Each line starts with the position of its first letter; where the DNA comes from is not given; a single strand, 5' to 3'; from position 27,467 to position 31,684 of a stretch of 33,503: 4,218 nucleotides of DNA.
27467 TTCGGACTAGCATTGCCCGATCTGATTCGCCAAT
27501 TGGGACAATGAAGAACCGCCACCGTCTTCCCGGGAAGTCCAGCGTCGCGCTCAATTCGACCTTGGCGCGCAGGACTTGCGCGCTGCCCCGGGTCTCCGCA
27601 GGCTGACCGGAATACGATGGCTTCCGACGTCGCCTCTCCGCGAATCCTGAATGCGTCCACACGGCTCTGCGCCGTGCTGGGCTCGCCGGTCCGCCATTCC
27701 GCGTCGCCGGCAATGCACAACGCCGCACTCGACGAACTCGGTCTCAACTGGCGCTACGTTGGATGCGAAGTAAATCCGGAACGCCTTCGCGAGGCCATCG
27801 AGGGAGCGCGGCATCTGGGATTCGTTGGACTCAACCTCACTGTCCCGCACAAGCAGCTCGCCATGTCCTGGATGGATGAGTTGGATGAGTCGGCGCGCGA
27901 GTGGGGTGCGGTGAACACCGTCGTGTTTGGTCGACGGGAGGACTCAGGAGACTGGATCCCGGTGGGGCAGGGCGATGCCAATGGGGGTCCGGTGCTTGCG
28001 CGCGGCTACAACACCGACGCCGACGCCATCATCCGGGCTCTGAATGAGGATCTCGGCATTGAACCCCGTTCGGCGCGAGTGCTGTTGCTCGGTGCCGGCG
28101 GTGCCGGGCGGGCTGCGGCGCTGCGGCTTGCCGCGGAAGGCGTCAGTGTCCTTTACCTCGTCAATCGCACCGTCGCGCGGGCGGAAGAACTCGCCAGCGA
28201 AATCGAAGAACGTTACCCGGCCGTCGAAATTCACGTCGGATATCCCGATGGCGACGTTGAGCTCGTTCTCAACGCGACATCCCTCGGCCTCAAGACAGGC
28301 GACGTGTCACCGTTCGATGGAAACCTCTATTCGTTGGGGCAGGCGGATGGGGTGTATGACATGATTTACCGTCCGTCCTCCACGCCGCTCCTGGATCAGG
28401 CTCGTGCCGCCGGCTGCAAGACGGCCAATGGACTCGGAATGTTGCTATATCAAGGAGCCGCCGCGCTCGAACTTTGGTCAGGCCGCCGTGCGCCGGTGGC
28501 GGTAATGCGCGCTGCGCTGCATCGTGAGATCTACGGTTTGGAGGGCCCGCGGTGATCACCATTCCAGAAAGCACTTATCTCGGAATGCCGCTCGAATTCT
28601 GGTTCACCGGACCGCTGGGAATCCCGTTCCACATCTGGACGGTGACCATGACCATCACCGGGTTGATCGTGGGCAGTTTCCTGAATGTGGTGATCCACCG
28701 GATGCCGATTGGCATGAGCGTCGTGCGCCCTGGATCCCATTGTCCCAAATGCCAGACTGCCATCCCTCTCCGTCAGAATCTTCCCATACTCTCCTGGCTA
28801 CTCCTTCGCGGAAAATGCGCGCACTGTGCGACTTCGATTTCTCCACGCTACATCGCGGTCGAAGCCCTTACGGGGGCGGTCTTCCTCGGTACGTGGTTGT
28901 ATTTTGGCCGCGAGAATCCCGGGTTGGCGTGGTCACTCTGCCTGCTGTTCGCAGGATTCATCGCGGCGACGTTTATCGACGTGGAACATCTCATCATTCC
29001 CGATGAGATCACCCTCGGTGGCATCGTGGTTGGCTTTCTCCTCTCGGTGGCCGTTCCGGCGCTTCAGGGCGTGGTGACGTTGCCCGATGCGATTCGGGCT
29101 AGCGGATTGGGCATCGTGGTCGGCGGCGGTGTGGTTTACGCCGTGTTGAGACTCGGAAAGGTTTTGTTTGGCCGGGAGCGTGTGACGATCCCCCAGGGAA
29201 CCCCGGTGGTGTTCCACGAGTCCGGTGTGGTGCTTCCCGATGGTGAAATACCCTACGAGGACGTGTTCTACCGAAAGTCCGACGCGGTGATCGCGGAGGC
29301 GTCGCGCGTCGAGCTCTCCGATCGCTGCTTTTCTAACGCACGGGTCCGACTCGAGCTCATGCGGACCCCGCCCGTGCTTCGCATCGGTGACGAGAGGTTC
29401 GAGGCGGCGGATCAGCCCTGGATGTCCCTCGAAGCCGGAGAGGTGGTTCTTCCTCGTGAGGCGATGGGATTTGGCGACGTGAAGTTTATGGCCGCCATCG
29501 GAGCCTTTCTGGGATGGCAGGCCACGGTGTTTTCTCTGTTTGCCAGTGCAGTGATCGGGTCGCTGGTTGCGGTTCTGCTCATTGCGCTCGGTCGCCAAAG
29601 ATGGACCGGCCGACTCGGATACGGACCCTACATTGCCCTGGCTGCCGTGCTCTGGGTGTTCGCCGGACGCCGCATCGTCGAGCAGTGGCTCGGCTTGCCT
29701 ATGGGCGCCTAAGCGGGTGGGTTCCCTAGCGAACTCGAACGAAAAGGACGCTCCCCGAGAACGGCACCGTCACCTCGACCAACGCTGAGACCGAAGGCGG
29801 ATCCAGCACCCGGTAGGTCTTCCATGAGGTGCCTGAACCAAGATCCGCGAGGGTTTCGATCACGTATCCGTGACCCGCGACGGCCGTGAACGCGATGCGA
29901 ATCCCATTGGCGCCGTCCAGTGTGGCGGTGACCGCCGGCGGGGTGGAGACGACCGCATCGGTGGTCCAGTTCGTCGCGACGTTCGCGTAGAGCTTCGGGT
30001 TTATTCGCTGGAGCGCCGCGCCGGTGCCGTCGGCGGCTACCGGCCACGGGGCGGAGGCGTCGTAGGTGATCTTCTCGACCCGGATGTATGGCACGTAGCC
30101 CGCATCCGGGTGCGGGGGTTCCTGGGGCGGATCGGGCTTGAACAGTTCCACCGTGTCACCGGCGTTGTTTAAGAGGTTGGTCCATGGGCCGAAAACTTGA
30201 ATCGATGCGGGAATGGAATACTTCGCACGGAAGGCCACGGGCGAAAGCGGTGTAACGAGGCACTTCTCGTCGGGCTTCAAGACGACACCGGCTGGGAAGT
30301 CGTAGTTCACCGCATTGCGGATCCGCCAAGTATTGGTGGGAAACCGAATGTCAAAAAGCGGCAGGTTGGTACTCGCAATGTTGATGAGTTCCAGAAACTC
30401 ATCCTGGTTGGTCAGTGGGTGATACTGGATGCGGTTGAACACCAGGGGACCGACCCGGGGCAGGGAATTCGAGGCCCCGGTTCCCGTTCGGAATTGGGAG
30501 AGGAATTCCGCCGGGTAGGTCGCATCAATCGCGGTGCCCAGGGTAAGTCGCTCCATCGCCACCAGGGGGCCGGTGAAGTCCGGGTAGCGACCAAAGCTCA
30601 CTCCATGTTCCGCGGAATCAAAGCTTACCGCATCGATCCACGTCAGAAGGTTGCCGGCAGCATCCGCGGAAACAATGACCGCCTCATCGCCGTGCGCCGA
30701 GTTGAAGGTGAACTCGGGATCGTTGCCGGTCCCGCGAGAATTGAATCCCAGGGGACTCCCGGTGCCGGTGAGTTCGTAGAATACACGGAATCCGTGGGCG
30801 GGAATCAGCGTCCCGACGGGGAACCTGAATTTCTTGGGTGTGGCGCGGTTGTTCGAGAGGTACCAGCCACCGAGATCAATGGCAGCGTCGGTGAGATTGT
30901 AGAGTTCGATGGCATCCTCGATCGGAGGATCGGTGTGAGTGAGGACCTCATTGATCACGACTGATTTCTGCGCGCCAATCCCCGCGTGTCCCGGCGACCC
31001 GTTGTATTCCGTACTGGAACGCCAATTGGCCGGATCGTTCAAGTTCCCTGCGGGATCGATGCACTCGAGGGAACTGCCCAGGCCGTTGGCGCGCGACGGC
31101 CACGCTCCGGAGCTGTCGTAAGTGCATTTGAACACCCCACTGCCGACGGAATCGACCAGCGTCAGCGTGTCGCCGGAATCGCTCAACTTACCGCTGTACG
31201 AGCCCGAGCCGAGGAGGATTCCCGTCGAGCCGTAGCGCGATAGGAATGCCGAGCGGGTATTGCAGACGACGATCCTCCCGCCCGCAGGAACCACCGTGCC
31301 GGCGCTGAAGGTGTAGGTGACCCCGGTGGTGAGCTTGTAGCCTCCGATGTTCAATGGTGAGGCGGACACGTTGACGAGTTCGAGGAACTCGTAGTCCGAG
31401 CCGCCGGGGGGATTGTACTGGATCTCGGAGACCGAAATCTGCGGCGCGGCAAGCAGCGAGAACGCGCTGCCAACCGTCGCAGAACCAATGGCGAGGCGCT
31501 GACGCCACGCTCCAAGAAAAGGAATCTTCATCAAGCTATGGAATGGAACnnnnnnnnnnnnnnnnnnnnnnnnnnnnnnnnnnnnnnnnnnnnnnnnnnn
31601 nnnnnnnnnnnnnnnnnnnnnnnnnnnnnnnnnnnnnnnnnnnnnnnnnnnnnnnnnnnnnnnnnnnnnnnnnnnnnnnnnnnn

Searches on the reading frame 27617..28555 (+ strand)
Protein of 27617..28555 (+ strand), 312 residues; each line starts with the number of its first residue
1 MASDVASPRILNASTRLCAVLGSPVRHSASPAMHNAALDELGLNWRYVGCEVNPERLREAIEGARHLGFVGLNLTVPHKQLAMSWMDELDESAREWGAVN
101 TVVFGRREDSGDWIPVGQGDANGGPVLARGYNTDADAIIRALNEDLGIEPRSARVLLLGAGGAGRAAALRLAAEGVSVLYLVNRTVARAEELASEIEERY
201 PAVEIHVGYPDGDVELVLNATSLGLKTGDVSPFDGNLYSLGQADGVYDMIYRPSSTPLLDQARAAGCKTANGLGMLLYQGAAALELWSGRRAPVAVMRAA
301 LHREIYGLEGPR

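Call 11: search_protein_families(library=pfam, proteins=[window:27617-28555:+], max_evalue=1)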
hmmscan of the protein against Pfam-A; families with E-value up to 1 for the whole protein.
window:27617-28555:+ (312 aa): 12 families
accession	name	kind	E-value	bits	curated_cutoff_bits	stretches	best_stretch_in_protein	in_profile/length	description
PF08501.16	Shikimate_dh_N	-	3.5e-29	101.3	27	1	20-102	1-83/83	Shikimate dehydrogenase substrate binding domain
PF18317.6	SDH_C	-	1.7e-14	53.7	25.8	1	272-301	1-30/31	Shikimate 5'-dehydrogenase C-terminal domain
PF01488.26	Shikimate_DH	-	2.7e-08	34.4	24.3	1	151-200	11-61/138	Shikimate / quinate 5-dehydrogenase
PF00106.31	adh_short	-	0.00048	20.1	26.6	1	155-199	3-47/195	short chain dehydrogenase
PF00899.27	ThiF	-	0.0063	16.1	28.1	1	151-182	19-50/238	ThiF family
PF02826.25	2-Hacid_dh_C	-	0.0085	15.9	25.1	1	145-189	29-73/178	D-isomer specific 2-hydroxyacid dehydrogenase, NAD binding domain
PF03807.23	F420_oxidored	-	0.014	16.4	21.6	1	155-197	2-45/94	NADP oxidoreductase coenzyme F420-dependent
PF07992.20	Pyr_redox_2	-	0.066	13.1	26.1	1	154-186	2-35/291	Pyridine nucleotide-disulphide oxidoreductase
PF03435.24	Sacchrp_dh_NADP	-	0.081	13.7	25.1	1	155-196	1-43/129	Saccharopine dehydrogenase NADP binding domain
PF08659.16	KR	-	0.14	12.5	22.6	1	158-214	6-62/180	KR domain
PF00890.30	FAD_binding_2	-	0.22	11.1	20.4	1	155-180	2-27/414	FAD binding domain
PF01134.28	GIDA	-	0.34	10.3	22.1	1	155-183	2-30/391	Glucose inhibited division protein A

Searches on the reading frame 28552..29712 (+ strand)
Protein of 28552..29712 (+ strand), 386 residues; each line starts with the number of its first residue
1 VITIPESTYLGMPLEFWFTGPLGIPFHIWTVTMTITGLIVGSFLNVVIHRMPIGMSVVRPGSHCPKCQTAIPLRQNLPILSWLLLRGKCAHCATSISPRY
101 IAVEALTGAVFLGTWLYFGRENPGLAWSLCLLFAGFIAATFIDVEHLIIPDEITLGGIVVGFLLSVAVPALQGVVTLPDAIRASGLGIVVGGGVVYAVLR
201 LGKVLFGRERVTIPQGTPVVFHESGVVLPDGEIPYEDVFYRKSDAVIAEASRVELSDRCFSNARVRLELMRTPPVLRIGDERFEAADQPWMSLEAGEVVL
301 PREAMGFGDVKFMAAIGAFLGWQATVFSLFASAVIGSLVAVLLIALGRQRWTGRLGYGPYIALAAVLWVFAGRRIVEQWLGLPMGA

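Call 11: search_protein_families(library=pfam, proteins=[window:28552-29712:+], max_evalue=1)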
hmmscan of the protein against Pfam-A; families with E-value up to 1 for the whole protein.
window:28552-29712:+ (386 aa): 4 families
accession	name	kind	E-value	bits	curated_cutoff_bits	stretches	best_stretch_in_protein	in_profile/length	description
PF06750.18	A24_N_bact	-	6.2e-33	113.2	23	1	35-117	1-83/84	Bacterial Peptidase A24 N-terminal domain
PF01478.23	Peptidase_A24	-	2.8e-14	53.9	26.5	2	301-340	64-103/104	Type IV leader peptidase family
PF25207.1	DUF7837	-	0.019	15.4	27.8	0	87-104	6-23/47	Domain of unknown function (DUF7837)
PF22747.2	Zn_ribbon_DUF2089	-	0.34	11.5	27.6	0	63-71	14-22/32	DUF2089 zinc ribbon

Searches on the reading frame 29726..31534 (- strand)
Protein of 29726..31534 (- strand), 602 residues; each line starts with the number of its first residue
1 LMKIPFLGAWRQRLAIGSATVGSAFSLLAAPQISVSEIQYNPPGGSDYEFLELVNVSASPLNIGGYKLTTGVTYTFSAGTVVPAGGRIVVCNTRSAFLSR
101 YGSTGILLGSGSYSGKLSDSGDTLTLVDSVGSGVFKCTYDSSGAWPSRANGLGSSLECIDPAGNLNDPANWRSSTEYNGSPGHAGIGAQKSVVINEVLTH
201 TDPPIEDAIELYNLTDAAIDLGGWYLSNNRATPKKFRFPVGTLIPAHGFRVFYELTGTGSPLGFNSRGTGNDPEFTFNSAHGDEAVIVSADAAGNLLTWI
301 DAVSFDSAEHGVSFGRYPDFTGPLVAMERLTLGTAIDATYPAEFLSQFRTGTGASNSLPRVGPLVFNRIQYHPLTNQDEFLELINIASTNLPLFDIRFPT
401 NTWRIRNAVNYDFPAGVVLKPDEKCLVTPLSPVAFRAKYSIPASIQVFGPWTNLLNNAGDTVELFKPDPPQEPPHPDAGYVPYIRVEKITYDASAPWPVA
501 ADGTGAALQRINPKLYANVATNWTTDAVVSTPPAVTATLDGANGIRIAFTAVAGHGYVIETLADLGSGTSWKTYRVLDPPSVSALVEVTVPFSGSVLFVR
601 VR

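Call 11: search_protein_families(library=pfam, proteins=[window:29726-31534:-], max_evalue=1)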
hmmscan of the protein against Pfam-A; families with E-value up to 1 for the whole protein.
window:29726-31534:- (602 aa): 1 family
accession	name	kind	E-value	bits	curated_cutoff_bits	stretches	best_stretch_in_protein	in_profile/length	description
PF00932.25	LTD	-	2.4e-37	128.1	34.3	3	29-139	4-107/109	Lamin Tail Domain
